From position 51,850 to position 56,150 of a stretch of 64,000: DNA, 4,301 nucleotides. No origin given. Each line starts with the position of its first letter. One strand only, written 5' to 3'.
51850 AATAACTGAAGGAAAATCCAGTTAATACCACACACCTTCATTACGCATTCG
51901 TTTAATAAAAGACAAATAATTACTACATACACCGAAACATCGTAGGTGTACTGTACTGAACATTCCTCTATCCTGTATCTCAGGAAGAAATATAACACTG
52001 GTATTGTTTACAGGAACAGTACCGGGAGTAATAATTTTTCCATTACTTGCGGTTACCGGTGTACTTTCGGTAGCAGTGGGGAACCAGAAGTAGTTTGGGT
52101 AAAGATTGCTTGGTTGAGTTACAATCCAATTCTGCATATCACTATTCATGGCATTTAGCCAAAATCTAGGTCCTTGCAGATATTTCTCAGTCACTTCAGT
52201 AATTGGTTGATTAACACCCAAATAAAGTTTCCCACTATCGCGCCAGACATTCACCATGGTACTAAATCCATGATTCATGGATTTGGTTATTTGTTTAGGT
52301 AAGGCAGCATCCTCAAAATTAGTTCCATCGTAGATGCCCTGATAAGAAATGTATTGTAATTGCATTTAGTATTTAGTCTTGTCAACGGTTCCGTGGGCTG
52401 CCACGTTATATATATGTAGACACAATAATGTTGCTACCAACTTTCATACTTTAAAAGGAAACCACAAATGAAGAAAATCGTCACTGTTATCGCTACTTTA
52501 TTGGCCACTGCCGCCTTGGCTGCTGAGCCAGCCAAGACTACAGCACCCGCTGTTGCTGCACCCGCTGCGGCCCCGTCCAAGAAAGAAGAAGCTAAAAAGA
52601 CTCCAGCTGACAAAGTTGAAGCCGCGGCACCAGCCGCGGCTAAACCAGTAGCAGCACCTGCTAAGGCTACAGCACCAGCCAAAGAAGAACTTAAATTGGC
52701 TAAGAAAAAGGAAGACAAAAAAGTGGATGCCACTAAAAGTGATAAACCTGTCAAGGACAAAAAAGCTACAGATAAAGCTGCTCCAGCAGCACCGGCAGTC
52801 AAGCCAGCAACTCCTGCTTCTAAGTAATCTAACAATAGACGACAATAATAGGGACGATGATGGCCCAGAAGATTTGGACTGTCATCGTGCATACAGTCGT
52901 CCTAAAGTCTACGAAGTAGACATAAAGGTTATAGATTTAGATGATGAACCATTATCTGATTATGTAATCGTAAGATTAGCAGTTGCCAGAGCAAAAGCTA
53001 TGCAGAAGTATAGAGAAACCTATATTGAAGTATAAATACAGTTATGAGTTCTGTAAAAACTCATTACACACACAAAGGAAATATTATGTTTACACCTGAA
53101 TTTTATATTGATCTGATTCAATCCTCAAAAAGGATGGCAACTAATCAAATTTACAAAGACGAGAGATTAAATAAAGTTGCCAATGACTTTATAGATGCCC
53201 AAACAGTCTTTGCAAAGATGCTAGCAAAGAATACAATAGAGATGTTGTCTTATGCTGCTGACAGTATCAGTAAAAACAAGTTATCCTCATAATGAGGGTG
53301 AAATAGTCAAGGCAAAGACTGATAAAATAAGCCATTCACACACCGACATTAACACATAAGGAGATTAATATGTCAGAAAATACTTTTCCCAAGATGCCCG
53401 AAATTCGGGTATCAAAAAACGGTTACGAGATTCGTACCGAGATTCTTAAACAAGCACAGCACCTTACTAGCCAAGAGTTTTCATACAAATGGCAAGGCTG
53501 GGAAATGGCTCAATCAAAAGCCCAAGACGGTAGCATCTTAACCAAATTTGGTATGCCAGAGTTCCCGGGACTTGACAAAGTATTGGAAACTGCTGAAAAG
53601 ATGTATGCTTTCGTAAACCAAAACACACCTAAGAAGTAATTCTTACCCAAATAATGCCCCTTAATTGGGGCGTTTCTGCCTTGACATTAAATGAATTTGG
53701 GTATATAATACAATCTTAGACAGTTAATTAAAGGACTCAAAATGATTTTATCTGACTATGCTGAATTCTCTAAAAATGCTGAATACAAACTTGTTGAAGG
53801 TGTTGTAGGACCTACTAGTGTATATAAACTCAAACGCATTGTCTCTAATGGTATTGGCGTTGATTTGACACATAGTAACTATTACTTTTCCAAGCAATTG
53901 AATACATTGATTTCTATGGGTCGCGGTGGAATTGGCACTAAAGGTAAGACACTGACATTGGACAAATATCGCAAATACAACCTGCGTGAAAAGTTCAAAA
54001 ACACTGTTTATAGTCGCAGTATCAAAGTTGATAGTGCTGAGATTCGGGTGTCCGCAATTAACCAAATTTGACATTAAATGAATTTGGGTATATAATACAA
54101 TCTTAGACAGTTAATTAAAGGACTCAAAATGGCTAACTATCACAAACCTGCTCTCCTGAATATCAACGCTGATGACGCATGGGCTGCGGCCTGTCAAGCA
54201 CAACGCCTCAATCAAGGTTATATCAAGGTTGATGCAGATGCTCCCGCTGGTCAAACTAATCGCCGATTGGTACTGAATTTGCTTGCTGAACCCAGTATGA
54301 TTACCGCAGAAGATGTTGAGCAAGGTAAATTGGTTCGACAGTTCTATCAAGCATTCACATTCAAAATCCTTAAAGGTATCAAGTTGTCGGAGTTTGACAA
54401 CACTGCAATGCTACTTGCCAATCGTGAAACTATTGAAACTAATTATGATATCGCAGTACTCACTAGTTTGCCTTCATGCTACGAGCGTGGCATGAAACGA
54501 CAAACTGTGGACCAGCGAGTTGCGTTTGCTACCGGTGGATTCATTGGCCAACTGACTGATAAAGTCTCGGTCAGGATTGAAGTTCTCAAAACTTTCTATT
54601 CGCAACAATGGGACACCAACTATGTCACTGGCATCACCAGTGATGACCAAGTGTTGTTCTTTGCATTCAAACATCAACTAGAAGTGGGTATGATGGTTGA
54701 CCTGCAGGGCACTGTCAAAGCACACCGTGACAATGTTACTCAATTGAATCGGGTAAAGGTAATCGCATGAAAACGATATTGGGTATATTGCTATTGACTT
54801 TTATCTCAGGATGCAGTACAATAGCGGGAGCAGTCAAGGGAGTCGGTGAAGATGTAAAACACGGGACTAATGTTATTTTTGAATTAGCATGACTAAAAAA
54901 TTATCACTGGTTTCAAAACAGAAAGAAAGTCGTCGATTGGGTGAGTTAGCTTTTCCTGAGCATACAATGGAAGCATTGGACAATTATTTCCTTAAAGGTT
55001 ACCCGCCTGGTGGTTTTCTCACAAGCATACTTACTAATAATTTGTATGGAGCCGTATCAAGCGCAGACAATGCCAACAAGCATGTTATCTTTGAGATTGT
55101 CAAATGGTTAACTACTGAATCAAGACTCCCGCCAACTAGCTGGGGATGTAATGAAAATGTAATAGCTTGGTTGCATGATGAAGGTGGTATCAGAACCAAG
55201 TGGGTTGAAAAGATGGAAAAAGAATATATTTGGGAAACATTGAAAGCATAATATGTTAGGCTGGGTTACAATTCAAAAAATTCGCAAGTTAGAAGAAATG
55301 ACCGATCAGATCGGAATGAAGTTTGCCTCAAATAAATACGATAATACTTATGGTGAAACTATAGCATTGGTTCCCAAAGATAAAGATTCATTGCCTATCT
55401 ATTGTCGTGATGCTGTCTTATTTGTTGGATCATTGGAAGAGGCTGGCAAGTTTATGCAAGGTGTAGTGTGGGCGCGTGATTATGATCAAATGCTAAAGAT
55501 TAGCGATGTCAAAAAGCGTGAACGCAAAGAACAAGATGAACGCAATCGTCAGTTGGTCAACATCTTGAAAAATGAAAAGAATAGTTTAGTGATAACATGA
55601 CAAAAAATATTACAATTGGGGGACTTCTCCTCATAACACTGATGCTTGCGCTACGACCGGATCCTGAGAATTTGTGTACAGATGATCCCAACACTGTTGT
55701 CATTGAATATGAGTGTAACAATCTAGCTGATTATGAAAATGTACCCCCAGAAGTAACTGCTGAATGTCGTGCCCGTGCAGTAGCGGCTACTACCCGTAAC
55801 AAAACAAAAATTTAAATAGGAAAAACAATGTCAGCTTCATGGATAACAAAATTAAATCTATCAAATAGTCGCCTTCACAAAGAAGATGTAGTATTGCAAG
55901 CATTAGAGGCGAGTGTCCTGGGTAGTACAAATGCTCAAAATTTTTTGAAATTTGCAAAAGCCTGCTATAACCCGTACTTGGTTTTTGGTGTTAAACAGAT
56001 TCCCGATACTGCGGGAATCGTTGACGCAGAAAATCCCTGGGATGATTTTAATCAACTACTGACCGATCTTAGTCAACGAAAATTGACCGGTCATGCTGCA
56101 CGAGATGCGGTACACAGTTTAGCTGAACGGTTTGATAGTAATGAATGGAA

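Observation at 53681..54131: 64-bp perfect direct repeat carrying a consensus sigma70 promoter, 5'UTR and SD in front of two adjacent genes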

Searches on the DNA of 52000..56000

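Call 36: search_rna_families(source=window, start=52000, end=56000, threshold=evalue, max_evalue=1)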
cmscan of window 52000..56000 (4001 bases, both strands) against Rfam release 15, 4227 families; matches with E-value up to 1: 0.
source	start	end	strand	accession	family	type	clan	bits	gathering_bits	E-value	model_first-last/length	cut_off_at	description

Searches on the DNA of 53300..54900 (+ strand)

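Call 4: search_dna_similar(query=window:53300-54900:+, collection=phages, mode=near, max_rows=30)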
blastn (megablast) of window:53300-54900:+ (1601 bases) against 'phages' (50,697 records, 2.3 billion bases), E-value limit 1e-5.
No match.

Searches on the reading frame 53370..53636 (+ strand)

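Call 12: search_protein_families(library=pfam, proteins=[window:53370-53636:+], max_evalue=0.01)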
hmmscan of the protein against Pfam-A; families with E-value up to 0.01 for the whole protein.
window:53370-53636:+ (89 aa): 1 family
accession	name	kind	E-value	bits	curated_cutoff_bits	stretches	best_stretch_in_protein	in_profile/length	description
PF24182.1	G1RFP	-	0.0079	16.3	22.6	0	71-83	24-36/36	Gene 1 ring forming protein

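Call 13: search_protein_families(library=phrogs, proteins=[window:53370-53636:+], max_evalue=0.01)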
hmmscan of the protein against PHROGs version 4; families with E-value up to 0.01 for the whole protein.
window:53370-53636:+ (89 aa): 0 families

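Call 76: search_protein_families(library=padloc, proteins=[window:53370-53636:+], max_evalue=0.01)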
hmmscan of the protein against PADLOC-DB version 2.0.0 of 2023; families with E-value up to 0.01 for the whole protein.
window:53370-53636:+ (89 aa): 0 families

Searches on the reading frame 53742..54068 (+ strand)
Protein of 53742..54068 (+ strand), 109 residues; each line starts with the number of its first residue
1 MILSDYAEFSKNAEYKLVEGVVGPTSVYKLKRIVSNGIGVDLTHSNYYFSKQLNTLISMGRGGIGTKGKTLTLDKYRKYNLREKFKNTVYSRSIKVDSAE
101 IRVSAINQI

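Call 12: search_protein_families(library=pfam, proteins=[window:53742-54068:+], max_evalue=0.01)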
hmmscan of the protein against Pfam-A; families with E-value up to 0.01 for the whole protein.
window:53742-54068:+ (109 aa): 0 families

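Call 13: search_protein_families(library=phrogs, proteins=[window:53742-54068:+], max_evalue=0.01)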
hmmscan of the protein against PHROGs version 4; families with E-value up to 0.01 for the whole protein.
window:53742-54068:+ (109 aa): 0 families

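Call 37: find_related_loci(query=window:53742-54068:+, collection=viral_contigs, flank=3000)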
Query window:53742-54068:+ (109 aa) in viral_contigs; peptide patterns used: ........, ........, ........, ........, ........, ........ (x = any residue, [..] = any of these).
27 stretches matched a pattern; 8 encode a relative of the query (tblastn E <= 1e-3); 7 distinct loci.
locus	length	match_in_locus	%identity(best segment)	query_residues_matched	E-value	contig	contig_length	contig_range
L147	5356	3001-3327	100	1-109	3e-70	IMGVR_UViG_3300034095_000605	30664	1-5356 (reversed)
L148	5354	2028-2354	93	1-109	5e-66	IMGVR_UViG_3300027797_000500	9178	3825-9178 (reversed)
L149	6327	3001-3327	76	2-109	9e-53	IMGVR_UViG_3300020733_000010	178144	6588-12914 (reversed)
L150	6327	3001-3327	76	2-109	9e-53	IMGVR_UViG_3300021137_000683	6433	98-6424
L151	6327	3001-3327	76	2-109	9e-53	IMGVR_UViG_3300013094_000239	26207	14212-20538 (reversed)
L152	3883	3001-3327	76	2-109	9e-53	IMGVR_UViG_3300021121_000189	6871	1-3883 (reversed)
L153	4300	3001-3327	94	1-109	1e-66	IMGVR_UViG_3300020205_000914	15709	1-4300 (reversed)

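Call 42: search_solved_structures(query=window:53742-54068:+, max_evalue=1)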
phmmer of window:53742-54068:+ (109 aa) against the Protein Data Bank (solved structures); distinct sequences matched with E-value up to 1: 2.
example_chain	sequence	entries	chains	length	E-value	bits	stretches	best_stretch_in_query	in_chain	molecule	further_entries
6bi4_A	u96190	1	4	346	0.37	14.2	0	38-91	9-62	dTDP-glucose 4,6-dehydratase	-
4m7w_A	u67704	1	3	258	0.97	12.8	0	13-55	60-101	Purine nucleoside phosphorylase DeoD-type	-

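Call 59: find_homologous_proteins(query=window:53742-54068:+, max_evalue=0.001)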
Query window:53742-54068:+ (109 aa): 7 proteins with E <= 0.001 among 10 candidates.
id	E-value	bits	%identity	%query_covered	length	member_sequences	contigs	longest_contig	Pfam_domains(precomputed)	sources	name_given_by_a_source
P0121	2.4e-61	222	97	100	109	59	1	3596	-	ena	-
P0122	2.2e-56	206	89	100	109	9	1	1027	-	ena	-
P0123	7.7e-48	178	76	100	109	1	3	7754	-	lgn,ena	-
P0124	3.6e-46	173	73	100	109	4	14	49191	-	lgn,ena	-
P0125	5.0e-46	173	74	100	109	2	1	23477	-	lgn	-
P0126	3.1e-45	170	76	99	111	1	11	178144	-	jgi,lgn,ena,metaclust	metaclust:\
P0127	2.6e-42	161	69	100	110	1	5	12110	-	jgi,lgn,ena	jgi:hypothetical protein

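Call 60: find_encoding_contigs(protein=P0121, flank=3000, max_places=8)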
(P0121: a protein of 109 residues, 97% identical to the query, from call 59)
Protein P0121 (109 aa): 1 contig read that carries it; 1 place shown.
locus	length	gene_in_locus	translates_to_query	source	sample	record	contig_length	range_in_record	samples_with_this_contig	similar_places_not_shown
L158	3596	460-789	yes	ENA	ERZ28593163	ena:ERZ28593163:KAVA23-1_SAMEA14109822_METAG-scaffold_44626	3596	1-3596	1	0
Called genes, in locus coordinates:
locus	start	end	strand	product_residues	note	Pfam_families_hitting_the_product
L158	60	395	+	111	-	-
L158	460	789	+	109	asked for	-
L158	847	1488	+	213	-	-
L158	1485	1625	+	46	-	-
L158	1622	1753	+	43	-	-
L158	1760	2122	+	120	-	-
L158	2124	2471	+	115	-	-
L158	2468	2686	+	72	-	-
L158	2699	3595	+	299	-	?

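Call 61: find_encoding_contigs(protein=P0122, flank=3000, max_places=4)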
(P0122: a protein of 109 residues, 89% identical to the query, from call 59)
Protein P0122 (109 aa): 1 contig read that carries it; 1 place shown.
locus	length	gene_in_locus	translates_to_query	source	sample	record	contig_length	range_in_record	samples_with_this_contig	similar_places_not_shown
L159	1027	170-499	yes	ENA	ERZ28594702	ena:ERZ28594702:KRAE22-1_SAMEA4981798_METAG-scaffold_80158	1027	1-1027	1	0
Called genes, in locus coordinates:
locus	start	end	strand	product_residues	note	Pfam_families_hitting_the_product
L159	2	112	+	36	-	?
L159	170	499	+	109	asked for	-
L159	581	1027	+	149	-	?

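Call 76: search_protein_families(library=padloc, proteins=[window:53742-54068:+], max_evalue=0.01)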
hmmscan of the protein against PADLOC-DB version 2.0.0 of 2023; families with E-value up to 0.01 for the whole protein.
window:53742-54068:+ (109 aa): 0 families

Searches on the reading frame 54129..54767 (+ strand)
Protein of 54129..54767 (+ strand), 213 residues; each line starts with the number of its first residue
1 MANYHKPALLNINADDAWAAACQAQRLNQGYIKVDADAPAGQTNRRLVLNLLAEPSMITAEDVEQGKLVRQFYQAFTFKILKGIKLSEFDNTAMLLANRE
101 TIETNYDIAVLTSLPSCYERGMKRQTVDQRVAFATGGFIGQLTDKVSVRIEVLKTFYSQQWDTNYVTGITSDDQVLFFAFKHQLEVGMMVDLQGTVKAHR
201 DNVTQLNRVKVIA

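Call 12: search_protein_families(library=pfam, proteins=[window:54129-54767:+], max_evalue=0.01)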
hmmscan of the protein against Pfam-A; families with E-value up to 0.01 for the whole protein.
window:54129-54767:+ (213 aa): 0 families

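Call 13: search_protein_families(library=phrogs, proteins=[window:54129-54767:+], max_evalue=0.01)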
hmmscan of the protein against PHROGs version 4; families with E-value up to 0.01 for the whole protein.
window:54129-54767:+ (213 aa): 2 families
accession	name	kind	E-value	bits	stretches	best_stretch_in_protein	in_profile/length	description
phrog_2319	-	unknown function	7.8e-05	23.1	1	21-210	190-395/399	-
phrog_3628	-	unknown function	0.0008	19.7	1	120-212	157-256/257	-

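Call 14: find_related_loci(query=window:54129-54767:+, collection=viral_contigs, flank=6000)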
Query window:54129-54767:+ (213 aa) in viral_contigs; peptide patterns used: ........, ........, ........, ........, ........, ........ (x = any residue, [..] = any of these).
30 stretches matched a pattern; 27 encode a relative of the query (tblastn E <= 1e-3); 27 distinct loci.
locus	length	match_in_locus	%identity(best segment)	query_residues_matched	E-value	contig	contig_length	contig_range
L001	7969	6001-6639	100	1-213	3e-146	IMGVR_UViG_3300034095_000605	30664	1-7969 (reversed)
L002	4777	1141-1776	79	1-212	5e-116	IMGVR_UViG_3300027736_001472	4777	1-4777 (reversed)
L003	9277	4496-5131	79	1-212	4e-115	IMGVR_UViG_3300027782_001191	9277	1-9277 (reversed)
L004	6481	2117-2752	78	1-212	1e-114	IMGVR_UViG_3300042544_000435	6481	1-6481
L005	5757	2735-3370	78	1-212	9e-115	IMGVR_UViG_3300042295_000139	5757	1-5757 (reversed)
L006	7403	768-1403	78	1-212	1e-114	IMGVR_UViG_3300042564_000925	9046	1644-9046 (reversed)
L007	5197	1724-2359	78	1-212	1e-113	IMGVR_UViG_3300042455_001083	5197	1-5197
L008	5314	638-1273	78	1-212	1e-113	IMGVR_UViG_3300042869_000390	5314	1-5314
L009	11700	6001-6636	79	1-212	1e-113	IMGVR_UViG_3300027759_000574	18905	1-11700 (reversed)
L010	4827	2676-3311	78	1-212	6e-114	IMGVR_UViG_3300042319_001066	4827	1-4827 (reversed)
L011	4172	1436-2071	77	1-212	4e-112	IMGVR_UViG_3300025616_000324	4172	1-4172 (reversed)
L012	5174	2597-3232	77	1-212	3e-111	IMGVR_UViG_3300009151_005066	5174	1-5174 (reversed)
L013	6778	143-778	77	1-212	2e-110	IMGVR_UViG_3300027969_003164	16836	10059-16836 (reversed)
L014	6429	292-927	77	1-212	2e-110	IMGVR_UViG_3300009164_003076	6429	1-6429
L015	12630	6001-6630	77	4-213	6e-110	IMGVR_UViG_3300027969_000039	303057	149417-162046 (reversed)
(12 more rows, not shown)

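Call 41: search_solved_structures(query=window:54129-54767:+, max_evalue=1)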
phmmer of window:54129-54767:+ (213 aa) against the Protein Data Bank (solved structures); distinct sequences matched with E-value up to 1: 0.

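Call 50: find_homologous_proteins(query=window:54129-54767:+, max_evalue=0.001)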
Query window:54129-54767:+ (213 aa): 1234 proteins with E <= 0.001 among 1374 candidates; the best 120 are listed.
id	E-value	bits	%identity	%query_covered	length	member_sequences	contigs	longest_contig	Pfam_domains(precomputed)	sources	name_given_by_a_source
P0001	2.3e-124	431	92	100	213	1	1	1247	-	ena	-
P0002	2.2e-122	424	91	100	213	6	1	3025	-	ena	-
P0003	8.5e-109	380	80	100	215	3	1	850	-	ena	-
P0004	3.7e-106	371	80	100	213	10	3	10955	-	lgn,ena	-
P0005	4.4e-106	371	80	100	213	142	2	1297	-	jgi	jgi:hypothetical protein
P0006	7.1e-106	370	77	100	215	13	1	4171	-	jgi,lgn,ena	jgi:hypothetical protein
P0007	1.0e-105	370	77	100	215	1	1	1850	-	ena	-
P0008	1.0e-105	370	79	100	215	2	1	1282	-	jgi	jgi:hypothetical protein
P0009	4.1e-105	368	78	100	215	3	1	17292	-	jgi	-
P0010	5.1e-105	368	80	100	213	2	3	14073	-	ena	-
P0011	5.5e-105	368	78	100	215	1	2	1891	-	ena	-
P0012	5.5e-105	368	78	100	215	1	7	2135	-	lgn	-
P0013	9.7e-105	367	78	100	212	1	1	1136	-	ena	-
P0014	1.3e-104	366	78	100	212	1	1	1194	-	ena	-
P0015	1.7e-104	366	77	100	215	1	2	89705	-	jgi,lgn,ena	jgi:hypothetical protein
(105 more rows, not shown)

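Call 52: find_encoding_contigs(protein=P0002, flank=3000, max_places=6)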
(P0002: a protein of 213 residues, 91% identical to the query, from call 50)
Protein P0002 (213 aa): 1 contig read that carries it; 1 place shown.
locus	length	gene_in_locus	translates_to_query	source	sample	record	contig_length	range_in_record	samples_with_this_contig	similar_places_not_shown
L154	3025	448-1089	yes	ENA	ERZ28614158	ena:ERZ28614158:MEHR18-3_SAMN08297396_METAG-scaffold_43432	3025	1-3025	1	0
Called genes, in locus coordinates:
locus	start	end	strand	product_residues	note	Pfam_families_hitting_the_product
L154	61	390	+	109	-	-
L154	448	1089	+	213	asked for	-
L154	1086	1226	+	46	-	-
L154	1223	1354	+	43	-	-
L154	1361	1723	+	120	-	-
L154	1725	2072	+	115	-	-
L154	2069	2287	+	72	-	-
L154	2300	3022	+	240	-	-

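Call 53: find_encoding_contigs(protein=P0001, flank=3000, max_places=4)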
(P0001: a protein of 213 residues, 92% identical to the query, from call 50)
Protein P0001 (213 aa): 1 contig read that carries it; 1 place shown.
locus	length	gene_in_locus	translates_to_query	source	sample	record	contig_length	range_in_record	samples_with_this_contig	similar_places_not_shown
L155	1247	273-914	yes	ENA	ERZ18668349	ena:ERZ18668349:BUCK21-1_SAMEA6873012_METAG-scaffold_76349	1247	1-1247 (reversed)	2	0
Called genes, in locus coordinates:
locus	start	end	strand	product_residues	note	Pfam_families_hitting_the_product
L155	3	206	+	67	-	?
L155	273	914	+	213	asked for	-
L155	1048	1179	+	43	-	-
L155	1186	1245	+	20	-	?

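Call 67: predict_structure(alignment_id=A4)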
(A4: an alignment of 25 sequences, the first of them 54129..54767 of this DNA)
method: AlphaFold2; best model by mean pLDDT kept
length: 213 residues; sequences in the alignment: 25
mean_pLDDT: 56.8   pTM: 0.55
mean pLDDT of the five models: 56.8, 50.5, 50.4, 49.1, 42.5
residues with pLDDT >= 90: 4; 70-90: 54; 50-70: 73; < 50: 82
segments of 3 or more residues with pLDDT < 50: 1-7, 74-99, 115-143, 195-213
pLDDT, mean of each block of 10 residues (from residue 1): 42 77 76 70 80 89 74 43 37 45 56 45 35 40 56 63 62 58 71 49 34 30
secondary structure, 60 per line:
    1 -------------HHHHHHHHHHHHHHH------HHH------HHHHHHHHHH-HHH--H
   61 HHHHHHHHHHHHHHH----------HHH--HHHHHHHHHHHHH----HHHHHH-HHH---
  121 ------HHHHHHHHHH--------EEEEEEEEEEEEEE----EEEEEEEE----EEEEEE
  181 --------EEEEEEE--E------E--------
elements in order: H14-28 H44-53 H60-75 H91-103 H108-113 H127-136 E145-158 E163-170 E175-180 E189-195

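Call 76: search_protein_families(library=padloc, proteins=[window:54129-54767:+], max_evalue=0.01)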
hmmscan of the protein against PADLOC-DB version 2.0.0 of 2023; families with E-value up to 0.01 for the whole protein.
window:54129-54767:+ (213 aa): 0 families
